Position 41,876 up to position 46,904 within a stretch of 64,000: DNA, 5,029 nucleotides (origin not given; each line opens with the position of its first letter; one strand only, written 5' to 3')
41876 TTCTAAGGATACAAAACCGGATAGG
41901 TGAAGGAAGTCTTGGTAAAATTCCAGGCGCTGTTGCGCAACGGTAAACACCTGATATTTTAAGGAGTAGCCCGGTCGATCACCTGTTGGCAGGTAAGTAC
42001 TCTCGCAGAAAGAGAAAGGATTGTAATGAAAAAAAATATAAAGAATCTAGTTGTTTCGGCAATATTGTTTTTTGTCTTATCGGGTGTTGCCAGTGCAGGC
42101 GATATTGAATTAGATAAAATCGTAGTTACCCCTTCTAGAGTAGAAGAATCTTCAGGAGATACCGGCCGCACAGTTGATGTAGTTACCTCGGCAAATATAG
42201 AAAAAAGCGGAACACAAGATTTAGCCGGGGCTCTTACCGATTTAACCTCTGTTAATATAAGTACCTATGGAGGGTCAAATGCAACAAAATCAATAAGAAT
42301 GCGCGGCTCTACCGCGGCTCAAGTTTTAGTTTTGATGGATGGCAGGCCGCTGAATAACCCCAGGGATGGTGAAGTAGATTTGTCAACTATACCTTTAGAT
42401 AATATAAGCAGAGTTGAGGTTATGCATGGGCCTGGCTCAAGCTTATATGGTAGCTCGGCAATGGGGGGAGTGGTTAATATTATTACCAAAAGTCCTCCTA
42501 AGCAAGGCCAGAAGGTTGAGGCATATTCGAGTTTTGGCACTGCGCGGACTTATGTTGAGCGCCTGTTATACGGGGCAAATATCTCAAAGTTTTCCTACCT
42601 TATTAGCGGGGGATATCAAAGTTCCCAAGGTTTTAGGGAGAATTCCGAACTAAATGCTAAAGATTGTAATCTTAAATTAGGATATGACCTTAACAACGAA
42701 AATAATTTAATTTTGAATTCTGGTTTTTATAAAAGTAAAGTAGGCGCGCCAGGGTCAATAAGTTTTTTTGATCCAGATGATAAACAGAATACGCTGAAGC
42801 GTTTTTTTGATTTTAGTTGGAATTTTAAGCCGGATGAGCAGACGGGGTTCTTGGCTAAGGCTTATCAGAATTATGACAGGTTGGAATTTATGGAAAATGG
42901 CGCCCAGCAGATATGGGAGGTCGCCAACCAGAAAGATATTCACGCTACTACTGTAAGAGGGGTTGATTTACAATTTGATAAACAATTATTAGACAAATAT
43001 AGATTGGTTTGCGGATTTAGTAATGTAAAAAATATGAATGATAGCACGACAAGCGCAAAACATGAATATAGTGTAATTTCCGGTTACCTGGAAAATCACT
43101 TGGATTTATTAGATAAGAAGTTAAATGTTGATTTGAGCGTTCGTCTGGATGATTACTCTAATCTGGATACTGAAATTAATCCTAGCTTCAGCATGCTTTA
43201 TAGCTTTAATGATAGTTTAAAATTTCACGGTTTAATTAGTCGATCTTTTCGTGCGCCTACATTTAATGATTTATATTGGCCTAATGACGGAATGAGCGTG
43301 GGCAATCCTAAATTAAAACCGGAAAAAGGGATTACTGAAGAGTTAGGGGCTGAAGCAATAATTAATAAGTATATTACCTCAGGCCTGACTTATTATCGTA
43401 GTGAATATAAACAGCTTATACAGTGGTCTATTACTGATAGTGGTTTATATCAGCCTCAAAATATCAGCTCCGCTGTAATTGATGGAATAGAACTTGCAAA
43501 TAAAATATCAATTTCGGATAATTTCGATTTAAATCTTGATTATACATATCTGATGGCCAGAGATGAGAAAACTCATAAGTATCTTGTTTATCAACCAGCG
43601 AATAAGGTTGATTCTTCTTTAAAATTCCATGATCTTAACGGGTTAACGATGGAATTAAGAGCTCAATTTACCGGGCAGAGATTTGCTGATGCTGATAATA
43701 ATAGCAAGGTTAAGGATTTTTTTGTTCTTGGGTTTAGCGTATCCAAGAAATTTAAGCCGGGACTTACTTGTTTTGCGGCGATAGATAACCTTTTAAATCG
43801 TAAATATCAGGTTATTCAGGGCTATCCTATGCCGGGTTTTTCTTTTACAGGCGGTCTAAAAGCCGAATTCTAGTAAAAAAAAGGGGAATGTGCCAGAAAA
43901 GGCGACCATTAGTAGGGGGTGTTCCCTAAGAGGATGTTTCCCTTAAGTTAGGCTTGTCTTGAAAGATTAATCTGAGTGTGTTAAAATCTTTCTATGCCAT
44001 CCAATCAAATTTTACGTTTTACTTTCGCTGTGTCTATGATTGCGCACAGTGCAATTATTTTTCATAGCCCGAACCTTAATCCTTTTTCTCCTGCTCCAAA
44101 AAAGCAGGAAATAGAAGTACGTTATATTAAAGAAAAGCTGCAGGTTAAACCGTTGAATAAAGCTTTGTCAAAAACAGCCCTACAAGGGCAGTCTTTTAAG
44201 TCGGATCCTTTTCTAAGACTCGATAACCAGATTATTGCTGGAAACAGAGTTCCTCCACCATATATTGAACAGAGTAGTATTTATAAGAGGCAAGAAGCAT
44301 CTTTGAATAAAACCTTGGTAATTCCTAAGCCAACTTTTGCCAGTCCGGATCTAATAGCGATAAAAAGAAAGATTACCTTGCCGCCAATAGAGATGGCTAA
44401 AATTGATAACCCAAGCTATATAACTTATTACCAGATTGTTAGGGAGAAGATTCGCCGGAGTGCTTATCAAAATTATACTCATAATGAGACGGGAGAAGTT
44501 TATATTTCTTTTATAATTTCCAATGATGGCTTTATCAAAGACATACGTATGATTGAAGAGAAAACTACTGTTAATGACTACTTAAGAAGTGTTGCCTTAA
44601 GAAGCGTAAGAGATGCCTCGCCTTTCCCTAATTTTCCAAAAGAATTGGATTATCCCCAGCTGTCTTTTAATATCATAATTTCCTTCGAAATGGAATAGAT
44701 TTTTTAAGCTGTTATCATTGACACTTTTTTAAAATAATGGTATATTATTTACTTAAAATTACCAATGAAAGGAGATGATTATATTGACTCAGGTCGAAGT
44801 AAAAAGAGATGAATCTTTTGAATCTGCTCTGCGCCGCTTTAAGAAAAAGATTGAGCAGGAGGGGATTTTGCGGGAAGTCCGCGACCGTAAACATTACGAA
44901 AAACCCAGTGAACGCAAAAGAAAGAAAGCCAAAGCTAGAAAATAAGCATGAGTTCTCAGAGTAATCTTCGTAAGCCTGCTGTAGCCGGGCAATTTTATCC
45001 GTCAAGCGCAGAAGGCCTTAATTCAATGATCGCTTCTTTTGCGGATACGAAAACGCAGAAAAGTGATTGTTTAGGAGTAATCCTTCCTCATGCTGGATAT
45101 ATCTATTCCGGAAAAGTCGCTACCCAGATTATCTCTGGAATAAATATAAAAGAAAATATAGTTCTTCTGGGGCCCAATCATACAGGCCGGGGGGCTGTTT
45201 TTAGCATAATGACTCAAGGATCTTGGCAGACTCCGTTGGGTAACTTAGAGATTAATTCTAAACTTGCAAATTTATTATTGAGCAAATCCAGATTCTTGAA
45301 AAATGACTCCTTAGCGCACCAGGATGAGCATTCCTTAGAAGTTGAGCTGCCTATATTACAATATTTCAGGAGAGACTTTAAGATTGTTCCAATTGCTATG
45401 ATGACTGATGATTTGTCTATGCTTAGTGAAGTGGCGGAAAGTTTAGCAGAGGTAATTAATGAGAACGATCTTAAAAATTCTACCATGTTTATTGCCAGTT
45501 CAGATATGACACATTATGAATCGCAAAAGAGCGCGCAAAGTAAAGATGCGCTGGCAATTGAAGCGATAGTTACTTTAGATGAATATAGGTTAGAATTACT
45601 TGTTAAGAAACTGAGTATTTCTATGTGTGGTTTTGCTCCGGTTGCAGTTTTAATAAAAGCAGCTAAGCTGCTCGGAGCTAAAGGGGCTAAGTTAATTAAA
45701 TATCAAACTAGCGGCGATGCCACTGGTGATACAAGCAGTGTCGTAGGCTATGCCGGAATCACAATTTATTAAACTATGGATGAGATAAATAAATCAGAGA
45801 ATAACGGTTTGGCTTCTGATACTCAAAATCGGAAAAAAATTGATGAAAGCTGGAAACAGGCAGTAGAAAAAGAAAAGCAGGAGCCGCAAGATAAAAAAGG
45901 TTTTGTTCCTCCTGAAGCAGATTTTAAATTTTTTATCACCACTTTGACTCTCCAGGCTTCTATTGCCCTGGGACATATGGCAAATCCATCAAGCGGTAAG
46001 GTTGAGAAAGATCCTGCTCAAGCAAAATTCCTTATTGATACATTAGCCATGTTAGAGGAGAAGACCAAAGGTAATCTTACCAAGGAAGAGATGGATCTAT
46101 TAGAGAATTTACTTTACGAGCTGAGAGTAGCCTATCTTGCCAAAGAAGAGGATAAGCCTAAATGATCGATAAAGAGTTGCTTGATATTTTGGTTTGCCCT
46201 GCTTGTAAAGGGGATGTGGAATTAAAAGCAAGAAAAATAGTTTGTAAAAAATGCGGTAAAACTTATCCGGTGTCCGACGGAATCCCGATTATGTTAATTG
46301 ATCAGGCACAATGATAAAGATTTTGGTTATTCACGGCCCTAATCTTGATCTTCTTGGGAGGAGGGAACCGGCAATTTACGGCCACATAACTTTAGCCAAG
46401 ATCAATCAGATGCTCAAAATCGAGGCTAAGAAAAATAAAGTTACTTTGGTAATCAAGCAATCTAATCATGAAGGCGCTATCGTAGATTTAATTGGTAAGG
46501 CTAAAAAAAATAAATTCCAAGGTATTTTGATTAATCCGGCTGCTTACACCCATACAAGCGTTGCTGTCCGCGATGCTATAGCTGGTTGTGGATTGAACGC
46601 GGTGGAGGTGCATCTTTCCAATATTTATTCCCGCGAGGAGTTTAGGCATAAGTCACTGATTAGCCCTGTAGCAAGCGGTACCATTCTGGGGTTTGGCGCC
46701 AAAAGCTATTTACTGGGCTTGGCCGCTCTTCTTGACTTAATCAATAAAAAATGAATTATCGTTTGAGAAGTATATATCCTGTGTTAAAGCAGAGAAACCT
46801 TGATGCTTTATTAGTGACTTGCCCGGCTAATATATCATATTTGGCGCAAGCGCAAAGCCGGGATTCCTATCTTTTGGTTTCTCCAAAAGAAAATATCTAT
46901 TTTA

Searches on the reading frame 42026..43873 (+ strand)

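Call 59: search_protein_families(library=pfam, proteins=[window:42026-43873:+], max_evalue=0.00001)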
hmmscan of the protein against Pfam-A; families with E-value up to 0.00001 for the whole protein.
window:42026-43873:+ (615 aa): 2 families
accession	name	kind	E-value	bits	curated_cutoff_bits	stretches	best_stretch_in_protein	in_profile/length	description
PF00593.30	TonB_dep_Rec_b-barrel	-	1.7e-41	144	27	1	181-589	29-436/436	TonB dependent receptor-like, beta-barrel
PF07715.20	Plug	-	7.5e-26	91.2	23.9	1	45-149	4-107/107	TonB-dependent Receptor Plug Domain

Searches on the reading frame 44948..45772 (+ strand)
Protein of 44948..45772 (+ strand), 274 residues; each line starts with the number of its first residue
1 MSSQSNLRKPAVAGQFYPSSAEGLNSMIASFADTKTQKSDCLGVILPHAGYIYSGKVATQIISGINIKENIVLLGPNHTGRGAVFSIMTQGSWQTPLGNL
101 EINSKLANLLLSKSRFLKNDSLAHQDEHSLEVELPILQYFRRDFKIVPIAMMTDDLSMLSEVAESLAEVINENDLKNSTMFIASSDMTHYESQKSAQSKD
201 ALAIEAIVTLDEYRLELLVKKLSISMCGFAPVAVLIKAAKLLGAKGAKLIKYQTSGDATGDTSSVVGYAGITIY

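Call 59: search_protein_families(library=pfam, proteins=[window:44948-45772:+], max_evalue=0.00001)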
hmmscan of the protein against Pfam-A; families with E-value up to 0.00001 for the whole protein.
window:44948-45772:+ (274 aa): 1 family
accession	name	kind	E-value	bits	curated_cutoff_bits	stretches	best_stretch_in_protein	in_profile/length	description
PF01875.22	Memo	-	2.3e-76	257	27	1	9-271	1-268/269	Memo-like protein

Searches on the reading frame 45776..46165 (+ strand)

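Call 59: search_protein_families(library=pfam, proteins=[window:45776-46165:+], max_evalue=0.00001)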
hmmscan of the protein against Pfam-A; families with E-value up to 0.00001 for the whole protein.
window:45776-46165:+ (129 aa): 1 family
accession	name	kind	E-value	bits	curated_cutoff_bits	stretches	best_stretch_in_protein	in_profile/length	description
PF08899.16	DUF1844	-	1.3e-25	89.8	27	1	47-121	1-75/76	Domain of unknown function (DUF1844)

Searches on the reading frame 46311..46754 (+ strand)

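Call 59: search_protein_families(library=pfam, proteins=[window:46311-46754:+], max_evalue=0.00001)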
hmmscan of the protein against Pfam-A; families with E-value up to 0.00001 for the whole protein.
window:46311-46754:+ (147 aa): 1 family
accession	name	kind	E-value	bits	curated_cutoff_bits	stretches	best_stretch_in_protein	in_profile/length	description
PF01220.24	DHquinase_II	-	4.5e-56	188.8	23.3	1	3-140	1-137/138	Dehydroquinase class II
